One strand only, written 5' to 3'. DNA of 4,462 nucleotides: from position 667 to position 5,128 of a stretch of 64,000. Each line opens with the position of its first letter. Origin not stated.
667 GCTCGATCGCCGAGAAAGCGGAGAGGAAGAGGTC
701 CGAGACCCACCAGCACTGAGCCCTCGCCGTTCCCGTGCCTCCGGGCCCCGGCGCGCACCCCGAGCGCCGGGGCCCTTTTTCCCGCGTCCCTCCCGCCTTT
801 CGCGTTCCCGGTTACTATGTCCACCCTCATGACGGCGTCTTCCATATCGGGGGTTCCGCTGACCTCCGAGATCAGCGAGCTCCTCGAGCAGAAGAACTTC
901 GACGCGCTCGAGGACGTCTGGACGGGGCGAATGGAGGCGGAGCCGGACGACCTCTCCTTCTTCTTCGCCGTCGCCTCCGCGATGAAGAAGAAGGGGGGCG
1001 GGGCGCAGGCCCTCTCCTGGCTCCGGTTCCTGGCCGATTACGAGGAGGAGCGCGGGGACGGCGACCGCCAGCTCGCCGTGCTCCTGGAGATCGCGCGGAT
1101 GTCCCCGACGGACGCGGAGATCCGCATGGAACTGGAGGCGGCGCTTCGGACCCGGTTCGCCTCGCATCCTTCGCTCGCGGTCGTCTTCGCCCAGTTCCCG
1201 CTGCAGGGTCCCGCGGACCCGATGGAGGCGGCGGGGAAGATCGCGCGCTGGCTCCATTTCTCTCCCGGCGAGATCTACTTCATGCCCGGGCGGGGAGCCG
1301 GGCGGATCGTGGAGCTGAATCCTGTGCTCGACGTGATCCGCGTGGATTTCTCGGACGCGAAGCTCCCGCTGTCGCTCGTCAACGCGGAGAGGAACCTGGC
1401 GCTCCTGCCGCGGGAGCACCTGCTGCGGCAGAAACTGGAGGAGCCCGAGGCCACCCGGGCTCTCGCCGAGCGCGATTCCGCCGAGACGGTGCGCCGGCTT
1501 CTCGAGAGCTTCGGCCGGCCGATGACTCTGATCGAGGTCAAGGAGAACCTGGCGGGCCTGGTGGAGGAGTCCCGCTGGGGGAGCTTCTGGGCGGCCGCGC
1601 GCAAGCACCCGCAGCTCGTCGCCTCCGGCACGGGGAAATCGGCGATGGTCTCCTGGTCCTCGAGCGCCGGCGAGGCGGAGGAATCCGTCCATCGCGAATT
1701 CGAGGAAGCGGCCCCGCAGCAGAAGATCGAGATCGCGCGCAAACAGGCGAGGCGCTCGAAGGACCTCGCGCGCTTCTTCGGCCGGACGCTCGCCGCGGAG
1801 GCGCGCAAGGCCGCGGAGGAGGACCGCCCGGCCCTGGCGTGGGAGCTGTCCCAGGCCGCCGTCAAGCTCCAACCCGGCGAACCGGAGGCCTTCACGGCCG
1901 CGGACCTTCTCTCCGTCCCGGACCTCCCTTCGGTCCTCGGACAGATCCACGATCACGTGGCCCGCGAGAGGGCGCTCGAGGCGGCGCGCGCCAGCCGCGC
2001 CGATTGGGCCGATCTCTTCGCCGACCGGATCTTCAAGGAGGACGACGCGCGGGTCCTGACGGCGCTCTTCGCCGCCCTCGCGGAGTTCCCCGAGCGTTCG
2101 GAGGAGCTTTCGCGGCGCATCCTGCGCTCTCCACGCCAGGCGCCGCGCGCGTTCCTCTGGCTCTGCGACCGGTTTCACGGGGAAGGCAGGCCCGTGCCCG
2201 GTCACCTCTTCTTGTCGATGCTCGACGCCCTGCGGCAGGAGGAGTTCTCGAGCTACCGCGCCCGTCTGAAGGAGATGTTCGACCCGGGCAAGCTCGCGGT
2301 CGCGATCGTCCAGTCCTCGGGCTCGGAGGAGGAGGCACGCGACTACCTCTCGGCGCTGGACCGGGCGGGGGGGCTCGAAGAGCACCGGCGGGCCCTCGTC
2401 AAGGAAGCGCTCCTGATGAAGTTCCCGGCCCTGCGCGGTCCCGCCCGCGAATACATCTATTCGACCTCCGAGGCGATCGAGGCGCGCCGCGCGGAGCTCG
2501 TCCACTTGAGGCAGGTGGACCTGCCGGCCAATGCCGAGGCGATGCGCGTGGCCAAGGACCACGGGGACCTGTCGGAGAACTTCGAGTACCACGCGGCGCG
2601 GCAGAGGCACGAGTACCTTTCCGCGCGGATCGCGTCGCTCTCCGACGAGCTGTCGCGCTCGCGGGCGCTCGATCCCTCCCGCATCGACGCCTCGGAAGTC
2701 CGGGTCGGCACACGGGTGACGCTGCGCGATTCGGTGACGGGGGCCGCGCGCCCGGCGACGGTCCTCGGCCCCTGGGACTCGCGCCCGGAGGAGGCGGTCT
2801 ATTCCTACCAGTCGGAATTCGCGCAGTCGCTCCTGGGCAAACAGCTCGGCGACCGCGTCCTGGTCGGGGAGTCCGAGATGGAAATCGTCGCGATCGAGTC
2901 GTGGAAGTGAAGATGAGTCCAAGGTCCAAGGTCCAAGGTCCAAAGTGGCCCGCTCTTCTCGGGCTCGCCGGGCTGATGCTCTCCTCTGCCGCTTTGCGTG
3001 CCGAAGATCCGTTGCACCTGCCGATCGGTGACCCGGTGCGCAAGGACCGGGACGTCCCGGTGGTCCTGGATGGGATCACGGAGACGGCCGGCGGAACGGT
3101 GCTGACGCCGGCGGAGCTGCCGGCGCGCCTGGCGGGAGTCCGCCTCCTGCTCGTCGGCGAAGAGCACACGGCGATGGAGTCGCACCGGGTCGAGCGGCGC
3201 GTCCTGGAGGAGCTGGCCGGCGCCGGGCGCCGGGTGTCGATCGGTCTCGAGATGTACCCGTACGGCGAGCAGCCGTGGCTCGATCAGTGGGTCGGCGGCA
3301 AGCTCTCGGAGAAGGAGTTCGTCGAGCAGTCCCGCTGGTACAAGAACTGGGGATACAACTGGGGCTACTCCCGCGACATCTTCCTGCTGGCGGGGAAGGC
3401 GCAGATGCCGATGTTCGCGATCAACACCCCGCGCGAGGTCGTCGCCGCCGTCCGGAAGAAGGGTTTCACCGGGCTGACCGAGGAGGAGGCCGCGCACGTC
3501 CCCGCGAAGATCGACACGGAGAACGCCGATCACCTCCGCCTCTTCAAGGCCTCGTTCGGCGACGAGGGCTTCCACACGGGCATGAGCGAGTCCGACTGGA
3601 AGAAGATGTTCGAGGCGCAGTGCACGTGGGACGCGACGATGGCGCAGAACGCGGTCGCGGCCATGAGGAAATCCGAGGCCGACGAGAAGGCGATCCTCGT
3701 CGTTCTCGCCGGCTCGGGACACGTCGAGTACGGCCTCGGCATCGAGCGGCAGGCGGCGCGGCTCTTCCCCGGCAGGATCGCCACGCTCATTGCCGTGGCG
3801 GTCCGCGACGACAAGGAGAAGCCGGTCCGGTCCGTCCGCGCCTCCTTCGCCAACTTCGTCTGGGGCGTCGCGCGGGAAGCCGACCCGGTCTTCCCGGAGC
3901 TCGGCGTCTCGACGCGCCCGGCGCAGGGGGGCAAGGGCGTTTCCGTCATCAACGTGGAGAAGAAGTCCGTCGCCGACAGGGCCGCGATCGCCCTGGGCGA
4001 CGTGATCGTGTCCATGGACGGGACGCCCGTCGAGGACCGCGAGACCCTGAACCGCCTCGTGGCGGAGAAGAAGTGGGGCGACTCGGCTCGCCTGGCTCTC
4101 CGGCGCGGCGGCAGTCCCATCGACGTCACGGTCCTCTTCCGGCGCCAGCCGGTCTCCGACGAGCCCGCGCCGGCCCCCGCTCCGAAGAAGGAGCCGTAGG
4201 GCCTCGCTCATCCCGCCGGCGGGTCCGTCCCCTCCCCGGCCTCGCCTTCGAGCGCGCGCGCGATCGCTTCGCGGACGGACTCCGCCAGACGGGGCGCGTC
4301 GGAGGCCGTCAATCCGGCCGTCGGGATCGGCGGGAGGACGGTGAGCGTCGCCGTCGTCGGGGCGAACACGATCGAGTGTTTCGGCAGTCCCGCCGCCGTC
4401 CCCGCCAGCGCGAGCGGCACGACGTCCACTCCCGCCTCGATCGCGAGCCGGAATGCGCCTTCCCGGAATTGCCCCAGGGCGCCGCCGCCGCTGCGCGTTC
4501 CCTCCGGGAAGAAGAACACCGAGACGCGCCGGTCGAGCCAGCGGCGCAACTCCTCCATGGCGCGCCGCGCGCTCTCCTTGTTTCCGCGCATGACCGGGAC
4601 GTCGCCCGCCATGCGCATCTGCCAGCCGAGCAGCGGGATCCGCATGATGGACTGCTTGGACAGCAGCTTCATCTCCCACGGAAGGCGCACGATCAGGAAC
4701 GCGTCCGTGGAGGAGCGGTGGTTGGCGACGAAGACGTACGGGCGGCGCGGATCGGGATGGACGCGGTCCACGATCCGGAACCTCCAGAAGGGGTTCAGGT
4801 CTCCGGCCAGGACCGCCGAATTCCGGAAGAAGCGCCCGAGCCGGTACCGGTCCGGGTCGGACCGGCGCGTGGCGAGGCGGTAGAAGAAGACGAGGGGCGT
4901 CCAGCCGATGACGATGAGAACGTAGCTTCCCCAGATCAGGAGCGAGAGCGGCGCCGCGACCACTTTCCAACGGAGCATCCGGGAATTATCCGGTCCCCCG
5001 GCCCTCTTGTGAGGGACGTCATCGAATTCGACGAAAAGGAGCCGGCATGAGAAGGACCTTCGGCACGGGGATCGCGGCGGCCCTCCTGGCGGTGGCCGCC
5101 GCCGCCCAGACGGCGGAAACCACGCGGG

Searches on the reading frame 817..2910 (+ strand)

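Call 85: search_protein_families(library=pfam, proteins=[window:817-2910:+], max_evalue=0.001)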
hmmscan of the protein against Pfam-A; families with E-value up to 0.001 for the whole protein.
window:817-2910:+ (697 aa): 2 families
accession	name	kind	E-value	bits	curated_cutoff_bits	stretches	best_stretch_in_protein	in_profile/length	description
PF03449.20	GreA_GreB_N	-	1.1e-18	67.6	24.5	1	547-615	1-69/71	Transcription elongation factor, N-terminal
PF01272.25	GreA_GreB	-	1.2e-11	44.9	26.9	1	626-694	4-76/77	Transcription elongation factor, GreA/GreB, C-term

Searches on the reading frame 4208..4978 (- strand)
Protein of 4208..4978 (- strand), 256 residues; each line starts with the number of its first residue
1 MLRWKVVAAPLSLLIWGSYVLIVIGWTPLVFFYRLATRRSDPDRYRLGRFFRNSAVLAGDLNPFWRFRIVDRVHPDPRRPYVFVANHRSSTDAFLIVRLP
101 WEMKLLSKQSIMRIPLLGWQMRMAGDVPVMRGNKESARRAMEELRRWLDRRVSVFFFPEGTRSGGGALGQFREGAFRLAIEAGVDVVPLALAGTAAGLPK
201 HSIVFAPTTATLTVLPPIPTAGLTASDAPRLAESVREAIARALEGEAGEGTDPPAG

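Call 41: search_protein_families(library=pfam, proteins=[window:4208-4978:-], max_evalue=0.01)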
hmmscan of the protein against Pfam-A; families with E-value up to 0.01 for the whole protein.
window:4208-4978:- (256 aa): 1 family
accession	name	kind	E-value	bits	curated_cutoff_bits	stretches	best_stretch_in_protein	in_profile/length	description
PF01553.26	Acyltransferase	-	7.9e-26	90.9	23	1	78-191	13-131/132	Acyltransferase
